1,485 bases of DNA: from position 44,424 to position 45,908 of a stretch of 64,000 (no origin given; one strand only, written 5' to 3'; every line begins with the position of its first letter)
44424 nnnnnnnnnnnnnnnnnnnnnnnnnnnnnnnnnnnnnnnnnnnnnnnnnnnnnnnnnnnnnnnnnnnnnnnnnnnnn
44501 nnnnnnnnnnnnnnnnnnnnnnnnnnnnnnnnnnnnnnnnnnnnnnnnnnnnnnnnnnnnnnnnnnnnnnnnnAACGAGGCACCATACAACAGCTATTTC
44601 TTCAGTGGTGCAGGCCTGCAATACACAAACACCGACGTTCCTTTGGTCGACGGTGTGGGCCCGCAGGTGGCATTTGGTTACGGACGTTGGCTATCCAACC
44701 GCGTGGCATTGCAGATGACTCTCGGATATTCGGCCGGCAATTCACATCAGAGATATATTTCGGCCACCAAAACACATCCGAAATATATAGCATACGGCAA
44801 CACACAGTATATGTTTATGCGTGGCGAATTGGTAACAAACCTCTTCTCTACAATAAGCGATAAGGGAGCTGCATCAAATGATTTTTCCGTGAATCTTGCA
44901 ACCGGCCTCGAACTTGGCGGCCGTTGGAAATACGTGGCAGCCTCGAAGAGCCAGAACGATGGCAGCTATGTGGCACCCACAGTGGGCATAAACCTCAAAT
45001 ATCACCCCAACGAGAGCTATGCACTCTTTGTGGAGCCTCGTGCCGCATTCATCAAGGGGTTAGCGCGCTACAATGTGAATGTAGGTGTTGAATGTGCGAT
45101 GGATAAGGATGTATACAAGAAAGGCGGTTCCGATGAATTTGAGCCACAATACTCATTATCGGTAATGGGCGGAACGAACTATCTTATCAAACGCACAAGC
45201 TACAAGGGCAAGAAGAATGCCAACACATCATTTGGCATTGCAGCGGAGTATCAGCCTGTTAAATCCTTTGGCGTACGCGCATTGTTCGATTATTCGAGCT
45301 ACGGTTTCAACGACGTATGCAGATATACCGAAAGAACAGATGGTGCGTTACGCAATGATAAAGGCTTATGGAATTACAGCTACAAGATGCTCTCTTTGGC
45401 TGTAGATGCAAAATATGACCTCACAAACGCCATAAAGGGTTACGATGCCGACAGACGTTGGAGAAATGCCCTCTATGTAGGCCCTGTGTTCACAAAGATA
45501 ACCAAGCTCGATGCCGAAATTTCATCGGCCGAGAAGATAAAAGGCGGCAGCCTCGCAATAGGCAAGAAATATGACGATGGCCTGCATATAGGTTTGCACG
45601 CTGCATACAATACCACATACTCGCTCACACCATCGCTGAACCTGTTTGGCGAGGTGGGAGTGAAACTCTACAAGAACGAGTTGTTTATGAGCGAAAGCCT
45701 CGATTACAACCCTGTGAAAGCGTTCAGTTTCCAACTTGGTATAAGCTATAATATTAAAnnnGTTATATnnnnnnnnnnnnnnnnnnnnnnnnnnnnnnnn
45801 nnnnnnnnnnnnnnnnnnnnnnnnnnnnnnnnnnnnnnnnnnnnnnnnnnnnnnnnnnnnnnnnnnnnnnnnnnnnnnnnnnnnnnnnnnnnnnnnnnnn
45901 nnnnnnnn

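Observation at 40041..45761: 1906-aa exported protein that reads like about nine concatenated small beta-barrel modules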

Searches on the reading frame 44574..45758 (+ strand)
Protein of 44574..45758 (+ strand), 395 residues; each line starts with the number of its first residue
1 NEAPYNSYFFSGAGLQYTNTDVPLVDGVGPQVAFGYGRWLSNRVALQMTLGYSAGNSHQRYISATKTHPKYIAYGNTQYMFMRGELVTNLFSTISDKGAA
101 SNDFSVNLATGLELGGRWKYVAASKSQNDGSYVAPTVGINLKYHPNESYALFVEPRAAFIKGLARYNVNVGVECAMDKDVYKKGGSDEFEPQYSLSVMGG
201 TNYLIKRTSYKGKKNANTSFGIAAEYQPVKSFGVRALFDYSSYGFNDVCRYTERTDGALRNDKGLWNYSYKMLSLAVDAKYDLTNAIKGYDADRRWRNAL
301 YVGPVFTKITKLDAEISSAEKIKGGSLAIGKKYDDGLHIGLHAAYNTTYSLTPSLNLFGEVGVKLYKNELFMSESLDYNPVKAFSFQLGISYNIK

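Call 45: search_solved_structures(query=A3, max_evalue=10, show_alignments=2)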
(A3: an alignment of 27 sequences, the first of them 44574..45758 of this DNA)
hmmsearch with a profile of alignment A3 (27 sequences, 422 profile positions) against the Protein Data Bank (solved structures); distinct sequences matched with E-value up to 10: 1.
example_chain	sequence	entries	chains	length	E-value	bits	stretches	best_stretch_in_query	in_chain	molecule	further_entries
4fuv_A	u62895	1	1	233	0.13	14.1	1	333-382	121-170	porin protein associated with imipenem resistance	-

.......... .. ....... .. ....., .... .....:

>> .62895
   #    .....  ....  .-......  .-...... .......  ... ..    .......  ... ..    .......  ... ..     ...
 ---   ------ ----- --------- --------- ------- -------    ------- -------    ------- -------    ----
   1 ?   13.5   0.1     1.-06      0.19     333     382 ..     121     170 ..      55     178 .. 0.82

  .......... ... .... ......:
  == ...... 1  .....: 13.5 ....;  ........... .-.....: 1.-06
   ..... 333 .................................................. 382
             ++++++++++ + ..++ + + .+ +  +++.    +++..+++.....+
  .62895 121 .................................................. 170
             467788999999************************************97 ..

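Call 56: predict_structure(alignment_id=A3)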
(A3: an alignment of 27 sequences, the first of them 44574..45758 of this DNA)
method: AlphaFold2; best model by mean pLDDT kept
length: 395 residues; sequences in the alignment: 27
mean_pLDDT: 87.3   pTM: 0.80
mean pLDDT of the five models: 87.3, 87.0, 86.6, 85.0, 84.9
residues with pLDDT >= 90: 207; 70-90: 156; 50-70: 26; < 50: 6
segments of 3 or more residues with pLDDT < 50: 1-4
pLDDT, mean of each block of 10 residues (from residue 1): 63 92 90 91 91 92 85 92 95 76 92 94 86 96 87 95 91 73 64 96 87 84 96 96 89 86 88 96 86 86 95 87 79 82 93 92 85 62 91 90
secondary structure, 60 per line:
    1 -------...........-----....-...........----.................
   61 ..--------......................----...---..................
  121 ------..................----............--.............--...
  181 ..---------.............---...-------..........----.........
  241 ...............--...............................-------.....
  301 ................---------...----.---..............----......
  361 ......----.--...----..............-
elements in order: E8-18 H24-27 E29-39 E44-62 E71-92 E103-120 E127-144 E149-160 E163-175 H178-182 E192-204 E208-210 E218-227 E232-255 E258-282 H283-288 E296-316 E326-328 E337-350 E355-366 E381-394

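Call 58: fold_search(model_id=the predicted structure, library=pdb)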
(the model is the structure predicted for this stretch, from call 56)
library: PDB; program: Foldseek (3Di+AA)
matches with E <= 10: 870; with E <= 0.001: 216
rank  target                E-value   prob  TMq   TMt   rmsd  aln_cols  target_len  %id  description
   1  3pgu                  8.8e-08  1.00  0.20  0.20  20.6       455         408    9  Phe3Glu mutant of EcFadL (released 2011-05-25)
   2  2wvp                  1.4e-07  1.00  0.20  0.28  18.3       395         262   10  Synthetically modified OmpG (released 2010-07-14)
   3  3pf1_A                1.6e-07  1.00  0.21  0.20  22.5       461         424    9  E. coli FadL Asp348Ala mutant (released 2011-05-25)
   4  2f1c                  4.0e-07  1.00  0.21  0.29  18.1       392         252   11  Crystal structure of the monomeric porin OmpG (released 2006-06-27)
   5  2r4l_B                4.0e-07  1.00  0.19  0.18  23.7       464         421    8  Crystal structure of the long-chain fatty acid transporter FadL mutant P34A (released 2008-09-16)
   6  3dwn_A                4.4e-07  1.00  0.19  0.18  23.1       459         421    8  Crystal structure of the long-chain fatty acid transporter FadL mutant A77E/S100R (released 2008-12-16)
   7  3pgs_B                6.2e-07  1.00  0.21  0.19  22.8       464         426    9  Phe3Gly mutant of EcFadL (released 2011-05-25)
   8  3pgs_A                6.8e-07  1.00  0.22  0.20  22.8       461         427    9  Phe3Gly mutant of EcFadL (released 2011-05-25)
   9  2r4l_C                7.5e-07  1.00  0.20  0.19  23.2       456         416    9  Crystal structure of the long-chain fatty acid transporter FadL mutant P34A (released 2008-09-16)
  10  3pgr                  7.8e-07  1.00  0.20  0.20  15.9       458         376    7  Asp348Arg mutant of EcFadL (released 2011-05-25)
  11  2x9k                  9.9e-07  1.00  0.22  0.28  19.4       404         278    9  Structure of a E.coli porin (released 2011-01-26)
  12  2r88_A                1.0e-06  1.00  0.22  0.24  15.0       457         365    7  Crystal structure of the long-chain fatty acid transporter FadL mutant delta S3 kink (released 2008-09-23)
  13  9fzc_A                1.1e-06  1.00  0.33  0.70   6.5       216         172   13  Structure of OmpA-short in complex with nanobody Nb01 (released 2024-07-17)
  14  2iwv_A                1.1e-06  1.00  0.22  0.28  18.9       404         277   10  Structure of the monomeric outer membrane porin OmpG in the open and closed conformation (released 2006-08-14)
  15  6z34                  1.3e-06  1.00  0.19  0.19  19.3       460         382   10  CymD monoaromatic hydrocarbon channel (released 2020-11-04)
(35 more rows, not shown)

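Call 59: search_protein_representatives(alignment_id=A3)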
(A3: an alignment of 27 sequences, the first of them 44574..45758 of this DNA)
Query: 27 sequences, 422 profile positions. Proteins with E-value up to 0.001 (for the whole library): 444; up to 1e-10: 286; up to 1e-30: 92. The best 150 are listed.
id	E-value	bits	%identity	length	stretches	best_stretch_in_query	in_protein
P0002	0.0e+00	2262.0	-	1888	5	2-419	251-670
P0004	0.0e+00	1663.7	-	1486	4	2-419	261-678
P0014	0.0e+00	1579.2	-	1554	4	3-420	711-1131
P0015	0.0e+00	1513.1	-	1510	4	2-415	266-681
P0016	0.0e+00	1451.8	-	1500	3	2-418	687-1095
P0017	1.5e-282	952.8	-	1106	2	2-414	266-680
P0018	1.1e-273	923.6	-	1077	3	2-420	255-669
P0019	4.7e-246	832.6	-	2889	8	14-417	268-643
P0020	5.5e-195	664.3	-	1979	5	3-417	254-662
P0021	1.9e-184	629.6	-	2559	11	19-268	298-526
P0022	8.8e-181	617.5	-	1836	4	14-417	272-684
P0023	1.1e-143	495.3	-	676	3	3-414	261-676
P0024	1.1e-122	426.1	-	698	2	2-413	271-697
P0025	1.4e-122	425.8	-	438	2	2-413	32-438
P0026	8.2e-120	416.7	-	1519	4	27-401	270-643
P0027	1.2e-103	363.4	-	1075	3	17-416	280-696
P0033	8.5e-70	251.9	-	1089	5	6-412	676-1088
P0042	3.8e-56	207.0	-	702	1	18-412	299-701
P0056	3.2e-46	174.2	-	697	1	22-412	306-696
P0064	3.0e-42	161.1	-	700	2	11-412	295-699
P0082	4.3e-38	147.5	-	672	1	23-412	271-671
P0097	8.6e-33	130.0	-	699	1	11-412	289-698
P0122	2.3e-26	108.8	-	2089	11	31-200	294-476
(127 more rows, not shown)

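Call 60: list_cluster_members(proteins=[P0019, P0021, P0042, P0056, P0064, P0082, P0033, P0027, P0020, P0122])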
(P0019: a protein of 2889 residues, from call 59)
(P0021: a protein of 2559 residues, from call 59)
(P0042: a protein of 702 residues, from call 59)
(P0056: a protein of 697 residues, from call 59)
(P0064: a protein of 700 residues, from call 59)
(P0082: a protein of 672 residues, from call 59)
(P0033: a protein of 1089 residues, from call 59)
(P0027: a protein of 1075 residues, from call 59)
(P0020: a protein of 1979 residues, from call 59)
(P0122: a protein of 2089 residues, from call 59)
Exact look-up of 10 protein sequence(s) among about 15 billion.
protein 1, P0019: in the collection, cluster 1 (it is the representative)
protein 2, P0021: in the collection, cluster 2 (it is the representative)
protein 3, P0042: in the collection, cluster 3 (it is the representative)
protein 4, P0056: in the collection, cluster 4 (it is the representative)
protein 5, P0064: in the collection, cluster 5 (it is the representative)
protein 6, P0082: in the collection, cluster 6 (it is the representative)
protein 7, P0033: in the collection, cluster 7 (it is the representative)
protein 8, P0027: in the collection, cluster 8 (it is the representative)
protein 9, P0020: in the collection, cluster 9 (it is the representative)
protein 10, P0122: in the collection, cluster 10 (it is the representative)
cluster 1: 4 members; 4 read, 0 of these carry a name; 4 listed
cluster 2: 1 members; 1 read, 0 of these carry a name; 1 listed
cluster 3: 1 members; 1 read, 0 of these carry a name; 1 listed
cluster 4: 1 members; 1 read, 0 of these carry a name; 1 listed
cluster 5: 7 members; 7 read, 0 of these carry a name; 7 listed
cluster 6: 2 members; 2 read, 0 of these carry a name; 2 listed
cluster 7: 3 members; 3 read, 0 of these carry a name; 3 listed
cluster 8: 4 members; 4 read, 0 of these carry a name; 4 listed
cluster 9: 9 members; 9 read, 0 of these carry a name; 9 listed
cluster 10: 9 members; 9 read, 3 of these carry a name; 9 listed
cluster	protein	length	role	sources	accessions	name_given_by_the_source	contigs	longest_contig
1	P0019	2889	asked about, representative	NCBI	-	-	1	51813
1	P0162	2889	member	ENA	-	-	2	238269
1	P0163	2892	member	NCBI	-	-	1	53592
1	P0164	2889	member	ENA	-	-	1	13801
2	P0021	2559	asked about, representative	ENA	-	-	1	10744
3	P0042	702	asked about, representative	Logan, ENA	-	-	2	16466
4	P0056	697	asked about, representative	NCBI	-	-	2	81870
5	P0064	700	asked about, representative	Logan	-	-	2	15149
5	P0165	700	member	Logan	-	-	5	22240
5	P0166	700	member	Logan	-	-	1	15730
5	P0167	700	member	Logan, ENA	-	-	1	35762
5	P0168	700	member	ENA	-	-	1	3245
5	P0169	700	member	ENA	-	-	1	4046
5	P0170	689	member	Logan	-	-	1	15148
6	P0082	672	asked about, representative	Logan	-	-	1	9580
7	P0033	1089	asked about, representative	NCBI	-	-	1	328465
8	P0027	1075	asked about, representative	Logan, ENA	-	-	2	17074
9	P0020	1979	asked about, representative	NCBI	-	-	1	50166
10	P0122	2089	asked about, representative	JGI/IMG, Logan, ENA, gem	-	hypothetical protein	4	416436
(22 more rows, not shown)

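Call 77: find_encoding_contigs(protein=P0056, flank=8000, max_places=2)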
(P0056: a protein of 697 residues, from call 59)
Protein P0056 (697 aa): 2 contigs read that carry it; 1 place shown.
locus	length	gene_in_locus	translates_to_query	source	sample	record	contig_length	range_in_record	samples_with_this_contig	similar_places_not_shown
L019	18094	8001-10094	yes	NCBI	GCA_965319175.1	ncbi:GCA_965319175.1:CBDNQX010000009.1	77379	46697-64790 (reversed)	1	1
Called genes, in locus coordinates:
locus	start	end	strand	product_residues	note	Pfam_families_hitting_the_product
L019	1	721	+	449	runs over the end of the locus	-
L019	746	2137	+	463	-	-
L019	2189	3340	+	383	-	PF13149:Mfa_like_1 (weak)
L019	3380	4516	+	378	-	PF13149:Mfa_like_1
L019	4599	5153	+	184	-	PF12099:DUF3575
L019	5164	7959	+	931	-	-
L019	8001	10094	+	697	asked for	-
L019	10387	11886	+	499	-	PF02550:AcetylCoA_hydro, PF13336:AcetylCoA_hyd_C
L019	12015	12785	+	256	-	PF03372:Exo_endo_phos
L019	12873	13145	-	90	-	PF00216:Bac_DNA_binding, PF18291:HU-HIG (weak)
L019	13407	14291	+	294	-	PF08551:DUF1751 (weak), PF01694:Rhomboid, PF20216:DUF6576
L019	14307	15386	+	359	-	PF28535:DUF8431, PF03372:Exo_endo_phos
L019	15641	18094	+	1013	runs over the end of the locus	PF07549:Sec_GG (faint), PF21760:SecD_1st, PF22599:SecDF_P1_head, PF02355:SecD_SecF_C, PF03176:MMPL (weak), PF02355:SecD_SecF_C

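Call 78: find_encoding_contigs(protein=P0019, flank=9000, max_places=1)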
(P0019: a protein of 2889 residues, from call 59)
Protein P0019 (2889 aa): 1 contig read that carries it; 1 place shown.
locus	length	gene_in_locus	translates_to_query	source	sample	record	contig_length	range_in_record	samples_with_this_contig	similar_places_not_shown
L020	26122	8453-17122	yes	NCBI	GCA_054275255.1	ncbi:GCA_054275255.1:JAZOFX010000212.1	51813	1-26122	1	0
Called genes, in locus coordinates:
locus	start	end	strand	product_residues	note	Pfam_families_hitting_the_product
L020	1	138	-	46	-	?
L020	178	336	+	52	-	-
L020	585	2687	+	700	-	PF12099:DUF3575 (faint)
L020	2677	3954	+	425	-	-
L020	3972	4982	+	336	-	-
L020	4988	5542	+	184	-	PF12099:DUF3575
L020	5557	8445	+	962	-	-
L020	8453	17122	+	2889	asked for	PF13505:OMP_b-brl (faint), PF10895:DUF2715 (faint), PF13568:OMP_b-brl_2 (faint)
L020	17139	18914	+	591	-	PF07719:TPR_2 (faint), PF13428:TPR_14 (faint), PF13432:TPR_16 (faint), PF14559:TPR_19 (faint), PF12895:ANAPC3 (faint)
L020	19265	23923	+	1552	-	PF06439:3keto-disac_hyd (faint), PF13385:Laminin_G_3, PF00801:PKD (weak), PF18911:PKD_4 (weak), PF13385:Laminin_G_3, PF16405:DUF5013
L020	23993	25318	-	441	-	PF00270:DEAD, PF04851:ResIII (faint), PF00271:Helicase_C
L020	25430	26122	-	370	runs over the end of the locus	PF03739:LptF_LptG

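Call 79: find_encoding_contigs(protein=P0097, flank=9000, max_places=1)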
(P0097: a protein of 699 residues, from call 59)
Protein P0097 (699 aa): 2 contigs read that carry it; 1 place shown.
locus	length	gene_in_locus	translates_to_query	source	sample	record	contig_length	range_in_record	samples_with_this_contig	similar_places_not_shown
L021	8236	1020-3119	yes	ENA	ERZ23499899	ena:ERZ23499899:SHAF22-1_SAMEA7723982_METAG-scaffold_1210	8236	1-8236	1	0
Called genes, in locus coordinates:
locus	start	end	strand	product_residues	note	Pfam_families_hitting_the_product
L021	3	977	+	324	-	?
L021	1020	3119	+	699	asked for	-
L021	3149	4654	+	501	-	PF14559:TPR_19 (faint), PF07719:TPR_2 (faint), PF13428:TPR_14 (faint)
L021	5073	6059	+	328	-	-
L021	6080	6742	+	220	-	-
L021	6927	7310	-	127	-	-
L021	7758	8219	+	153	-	PF00572:Ribosomal_L13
